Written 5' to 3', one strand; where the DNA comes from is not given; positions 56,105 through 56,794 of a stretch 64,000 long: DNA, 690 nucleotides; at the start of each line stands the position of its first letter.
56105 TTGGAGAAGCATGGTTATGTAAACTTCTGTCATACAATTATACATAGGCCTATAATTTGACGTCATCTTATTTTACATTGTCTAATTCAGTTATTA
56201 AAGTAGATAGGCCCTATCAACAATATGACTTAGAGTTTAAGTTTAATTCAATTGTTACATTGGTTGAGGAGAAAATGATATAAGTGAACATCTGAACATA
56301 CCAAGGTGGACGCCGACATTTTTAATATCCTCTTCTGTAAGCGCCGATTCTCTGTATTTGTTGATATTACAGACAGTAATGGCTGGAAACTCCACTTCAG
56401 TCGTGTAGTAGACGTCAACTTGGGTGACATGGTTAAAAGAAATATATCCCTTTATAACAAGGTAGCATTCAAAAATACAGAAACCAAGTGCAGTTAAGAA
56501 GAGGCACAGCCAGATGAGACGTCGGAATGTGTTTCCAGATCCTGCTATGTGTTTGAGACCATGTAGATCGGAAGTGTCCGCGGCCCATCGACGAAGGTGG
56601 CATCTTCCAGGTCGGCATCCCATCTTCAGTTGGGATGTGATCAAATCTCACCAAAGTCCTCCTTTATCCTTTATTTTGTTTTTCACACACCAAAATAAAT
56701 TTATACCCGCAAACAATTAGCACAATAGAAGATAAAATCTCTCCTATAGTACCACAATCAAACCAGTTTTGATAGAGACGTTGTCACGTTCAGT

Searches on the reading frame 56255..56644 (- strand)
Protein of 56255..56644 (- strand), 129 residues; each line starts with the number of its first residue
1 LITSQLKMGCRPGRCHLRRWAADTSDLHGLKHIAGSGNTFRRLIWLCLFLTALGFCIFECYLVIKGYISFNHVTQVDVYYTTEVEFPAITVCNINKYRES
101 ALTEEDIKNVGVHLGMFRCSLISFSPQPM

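Call 48: find_homologous_proteins(query=window:56297-56623:-, max_evalue=0.00001)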
Query seq(109 aa) (109 aa): 2 proteins with E <= 0.00001 among 2 candidates.
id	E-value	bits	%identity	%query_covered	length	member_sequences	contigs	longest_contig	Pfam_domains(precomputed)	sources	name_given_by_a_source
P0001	3.2e-62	225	86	100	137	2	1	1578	PF00858.30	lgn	-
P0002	2.0e-34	136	55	100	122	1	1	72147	PF00858.30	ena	-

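Call 50: find_encoding_contigs(protein=P0001, flank=10000, max_places=3)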
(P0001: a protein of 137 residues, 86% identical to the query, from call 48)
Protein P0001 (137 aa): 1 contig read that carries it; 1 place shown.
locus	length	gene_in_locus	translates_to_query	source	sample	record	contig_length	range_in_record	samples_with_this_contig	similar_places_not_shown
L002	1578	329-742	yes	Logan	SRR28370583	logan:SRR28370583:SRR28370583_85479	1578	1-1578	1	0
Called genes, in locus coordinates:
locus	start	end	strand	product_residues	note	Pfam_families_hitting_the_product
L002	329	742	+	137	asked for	PF00858:ASC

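Call 51: find_encoding_contigs(protein=P0002, flank=10000, max_places=3)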
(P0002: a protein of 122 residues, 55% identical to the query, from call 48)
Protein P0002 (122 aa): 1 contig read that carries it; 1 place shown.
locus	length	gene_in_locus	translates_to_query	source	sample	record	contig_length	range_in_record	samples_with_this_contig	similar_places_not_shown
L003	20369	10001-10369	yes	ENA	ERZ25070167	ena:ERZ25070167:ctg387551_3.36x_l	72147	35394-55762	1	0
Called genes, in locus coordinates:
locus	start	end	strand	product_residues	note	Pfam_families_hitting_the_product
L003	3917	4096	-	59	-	-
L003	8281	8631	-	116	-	-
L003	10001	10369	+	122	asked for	PF00858:ASC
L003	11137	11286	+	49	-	-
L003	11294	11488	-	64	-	-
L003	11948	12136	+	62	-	-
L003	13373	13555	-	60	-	-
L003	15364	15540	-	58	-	-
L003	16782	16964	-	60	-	-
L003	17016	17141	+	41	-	-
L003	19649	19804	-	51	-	-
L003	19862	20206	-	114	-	-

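Call 55: search_protein_families(library=pfam, proteins=[window:56255-56644:-], max_evalue=0.01)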
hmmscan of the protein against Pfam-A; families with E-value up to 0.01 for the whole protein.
window:56255-56644:- (129 aa): 1 family
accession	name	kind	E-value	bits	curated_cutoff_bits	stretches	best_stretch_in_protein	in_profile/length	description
PF00858.29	ASC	-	5e-23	82.3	23.6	1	22-108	2-89/455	Amiloride-sensitive sodium channel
